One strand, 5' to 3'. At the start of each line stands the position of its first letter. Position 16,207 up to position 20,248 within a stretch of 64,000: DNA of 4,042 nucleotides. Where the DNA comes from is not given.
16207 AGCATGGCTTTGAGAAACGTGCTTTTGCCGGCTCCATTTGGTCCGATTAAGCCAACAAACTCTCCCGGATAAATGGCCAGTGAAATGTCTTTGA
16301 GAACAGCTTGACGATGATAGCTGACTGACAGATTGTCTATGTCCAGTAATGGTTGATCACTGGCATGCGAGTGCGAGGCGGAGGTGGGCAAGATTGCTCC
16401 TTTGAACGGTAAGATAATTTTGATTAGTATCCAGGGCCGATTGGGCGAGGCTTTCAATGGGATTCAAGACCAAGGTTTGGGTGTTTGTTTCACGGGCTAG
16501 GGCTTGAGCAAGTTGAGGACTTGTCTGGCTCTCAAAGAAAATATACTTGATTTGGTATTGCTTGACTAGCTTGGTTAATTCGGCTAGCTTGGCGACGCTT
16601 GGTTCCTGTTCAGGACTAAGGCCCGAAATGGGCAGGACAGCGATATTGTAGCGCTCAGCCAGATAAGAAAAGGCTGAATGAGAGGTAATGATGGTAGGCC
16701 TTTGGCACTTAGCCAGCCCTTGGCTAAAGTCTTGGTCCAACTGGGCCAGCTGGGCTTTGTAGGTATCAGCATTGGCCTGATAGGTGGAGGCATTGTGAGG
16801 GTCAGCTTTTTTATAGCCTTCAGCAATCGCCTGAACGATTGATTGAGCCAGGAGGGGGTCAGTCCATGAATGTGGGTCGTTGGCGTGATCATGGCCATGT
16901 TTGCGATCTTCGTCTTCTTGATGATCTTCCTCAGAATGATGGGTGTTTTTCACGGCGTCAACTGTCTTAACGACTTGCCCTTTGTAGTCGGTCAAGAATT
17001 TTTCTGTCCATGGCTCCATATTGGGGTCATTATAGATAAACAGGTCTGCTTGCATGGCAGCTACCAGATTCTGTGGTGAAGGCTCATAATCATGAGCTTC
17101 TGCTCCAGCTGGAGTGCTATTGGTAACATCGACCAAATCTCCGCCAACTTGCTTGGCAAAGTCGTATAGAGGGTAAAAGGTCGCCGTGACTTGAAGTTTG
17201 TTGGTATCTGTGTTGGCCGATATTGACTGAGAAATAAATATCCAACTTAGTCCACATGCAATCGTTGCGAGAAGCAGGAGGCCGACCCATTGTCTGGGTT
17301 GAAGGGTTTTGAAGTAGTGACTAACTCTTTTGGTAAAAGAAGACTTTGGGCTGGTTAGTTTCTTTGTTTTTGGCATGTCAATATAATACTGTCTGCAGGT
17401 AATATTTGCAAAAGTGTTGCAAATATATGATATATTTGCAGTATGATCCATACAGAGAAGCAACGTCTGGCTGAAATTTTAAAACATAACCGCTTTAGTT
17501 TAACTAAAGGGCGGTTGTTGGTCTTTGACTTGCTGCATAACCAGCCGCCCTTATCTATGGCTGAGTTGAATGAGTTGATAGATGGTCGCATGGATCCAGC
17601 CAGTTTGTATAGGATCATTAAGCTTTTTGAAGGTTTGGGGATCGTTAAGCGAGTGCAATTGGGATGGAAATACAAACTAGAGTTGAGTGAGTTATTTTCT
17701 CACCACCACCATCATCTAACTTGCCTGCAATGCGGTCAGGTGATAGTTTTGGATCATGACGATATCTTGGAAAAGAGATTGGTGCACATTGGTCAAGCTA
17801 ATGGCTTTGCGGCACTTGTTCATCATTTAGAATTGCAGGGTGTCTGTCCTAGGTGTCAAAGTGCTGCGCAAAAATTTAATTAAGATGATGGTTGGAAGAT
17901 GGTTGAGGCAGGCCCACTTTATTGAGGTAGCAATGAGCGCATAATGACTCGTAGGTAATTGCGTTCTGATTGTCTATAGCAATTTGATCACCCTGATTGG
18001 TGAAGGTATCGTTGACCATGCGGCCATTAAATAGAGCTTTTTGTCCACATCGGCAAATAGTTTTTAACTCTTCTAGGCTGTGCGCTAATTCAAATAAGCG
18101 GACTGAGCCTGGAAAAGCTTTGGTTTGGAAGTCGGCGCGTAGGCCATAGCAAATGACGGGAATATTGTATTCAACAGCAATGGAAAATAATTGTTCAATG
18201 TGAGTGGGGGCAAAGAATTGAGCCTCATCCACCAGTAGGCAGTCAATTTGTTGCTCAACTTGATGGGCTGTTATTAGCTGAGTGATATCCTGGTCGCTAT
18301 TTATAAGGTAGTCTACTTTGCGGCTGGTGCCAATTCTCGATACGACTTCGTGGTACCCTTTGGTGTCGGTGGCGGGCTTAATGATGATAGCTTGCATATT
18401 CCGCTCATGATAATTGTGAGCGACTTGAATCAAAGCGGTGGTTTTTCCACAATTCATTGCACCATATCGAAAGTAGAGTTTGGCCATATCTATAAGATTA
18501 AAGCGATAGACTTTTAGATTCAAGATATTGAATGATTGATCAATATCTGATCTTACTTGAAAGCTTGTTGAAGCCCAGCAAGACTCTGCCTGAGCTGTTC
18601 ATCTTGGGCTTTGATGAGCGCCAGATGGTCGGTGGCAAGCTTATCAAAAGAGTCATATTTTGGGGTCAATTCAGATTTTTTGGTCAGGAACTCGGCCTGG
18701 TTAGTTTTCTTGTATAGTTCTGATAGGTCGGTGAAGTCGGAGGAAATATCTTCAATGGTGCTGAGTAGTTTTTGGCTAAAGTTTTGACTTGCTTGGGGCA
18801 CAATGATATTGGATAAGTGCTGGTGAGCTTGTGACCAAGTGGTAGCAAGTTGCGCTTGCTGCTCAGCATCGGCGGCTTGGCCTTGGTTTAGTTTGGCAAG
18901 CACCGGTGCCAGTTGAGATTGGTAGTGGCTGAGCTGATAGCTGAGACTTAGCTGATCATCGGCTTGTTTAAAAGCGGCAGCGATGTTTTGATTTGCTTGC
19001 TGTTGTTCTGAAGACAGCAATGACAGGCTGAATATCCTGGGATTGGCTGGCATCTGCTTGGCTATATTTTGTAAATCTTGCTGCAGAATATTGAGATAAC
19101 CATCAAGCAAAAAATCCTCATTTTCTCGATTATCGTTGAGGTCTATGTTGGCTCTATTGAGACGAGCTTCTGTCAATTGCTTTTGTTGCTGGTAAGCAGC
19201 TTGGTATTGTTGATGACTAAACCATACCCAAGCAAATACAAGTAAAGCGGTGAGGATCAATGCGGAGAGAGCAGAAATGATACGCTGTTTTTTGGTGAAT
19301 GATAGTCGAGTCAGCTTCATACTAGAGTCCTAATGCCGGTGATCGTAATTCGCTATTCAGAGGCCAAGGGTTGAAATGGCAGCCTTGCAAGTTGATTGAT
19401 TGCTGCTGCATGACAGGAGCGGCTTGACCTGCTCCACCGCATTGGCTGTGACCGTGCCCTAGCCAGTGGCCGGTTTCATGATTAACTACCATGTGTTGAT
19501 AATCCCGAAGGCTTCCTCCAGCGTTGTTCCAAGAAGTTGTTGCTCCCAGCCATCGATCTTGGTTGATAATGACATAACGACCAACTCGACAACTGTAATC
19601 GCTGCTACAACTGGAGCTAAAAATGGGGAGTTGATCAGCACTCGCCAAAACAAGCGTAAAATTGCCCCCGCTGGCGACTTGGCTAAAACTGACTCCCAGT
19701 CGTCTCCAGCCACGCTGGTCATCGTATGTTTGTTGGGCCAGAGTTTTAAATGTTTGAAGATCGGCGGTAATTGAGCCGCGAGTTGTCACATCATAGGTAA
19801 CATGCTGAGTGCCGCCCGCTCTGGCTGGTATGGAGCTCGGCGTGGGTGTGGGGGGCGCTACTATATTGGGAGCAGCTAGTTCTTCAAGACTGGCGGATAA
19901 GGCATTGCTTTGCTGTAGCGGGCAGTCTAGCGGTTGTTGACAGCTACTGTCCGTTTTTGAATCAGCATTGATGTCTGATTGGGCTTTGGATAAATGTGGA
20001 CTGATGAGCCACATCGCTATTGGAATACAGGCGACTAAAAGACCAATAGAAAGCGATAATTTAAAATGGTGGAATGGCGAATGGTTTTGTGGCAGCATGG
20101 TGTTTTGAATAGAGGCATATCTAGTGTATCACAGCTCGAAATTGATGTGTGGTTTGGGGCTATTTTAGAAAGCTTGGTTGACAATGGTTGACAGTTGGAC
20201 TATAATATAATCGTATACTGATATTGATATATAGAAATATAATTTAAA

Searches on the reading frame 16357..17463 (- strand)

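Call 40: search_protein_families(library=pfam, proteins=[window:16357-17463:-], max_evalue=0.0001)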
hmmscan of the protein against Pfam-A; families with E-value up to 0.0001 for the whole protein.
window:16357-17463:- (368 aa): 1 family
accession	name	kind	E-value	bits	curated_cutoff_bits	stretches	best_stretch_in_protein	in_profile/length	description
PF01297.22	ZnuA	-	3.6e-83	279.5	29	1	92-362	1-261/263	Zinc-uptake complex component A periplasmic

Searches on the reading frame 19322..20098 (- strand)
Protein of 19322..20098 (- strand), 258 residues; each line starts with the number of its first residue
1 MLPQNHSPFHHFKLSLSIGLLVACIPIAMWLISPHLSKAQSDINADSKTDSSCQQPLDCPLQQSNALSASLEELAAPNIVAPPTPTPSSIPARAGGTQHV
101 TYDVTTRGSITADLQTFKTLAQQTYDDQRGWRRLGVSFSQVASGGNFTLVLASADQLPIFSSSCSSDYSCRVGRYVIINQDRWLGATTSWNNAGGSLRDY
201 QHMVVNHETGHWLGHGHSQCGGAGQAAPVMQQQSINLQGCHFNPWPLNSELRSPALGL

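Call 40: search_protein_families(library=pfam, proteins=[window:19322-20098:-], max_evalue=0.0001)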
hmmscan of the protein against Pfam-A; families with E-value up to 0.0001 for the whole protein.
window:19322-20098:- (258 aa): 1 family
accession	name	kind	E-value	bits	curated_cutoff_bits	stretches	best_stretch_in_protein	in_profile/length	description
PF11350.14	DUF3152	-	4.2e-20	72.7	25.1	1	91-238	23-178/206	Protein of unknown function (DUF3152)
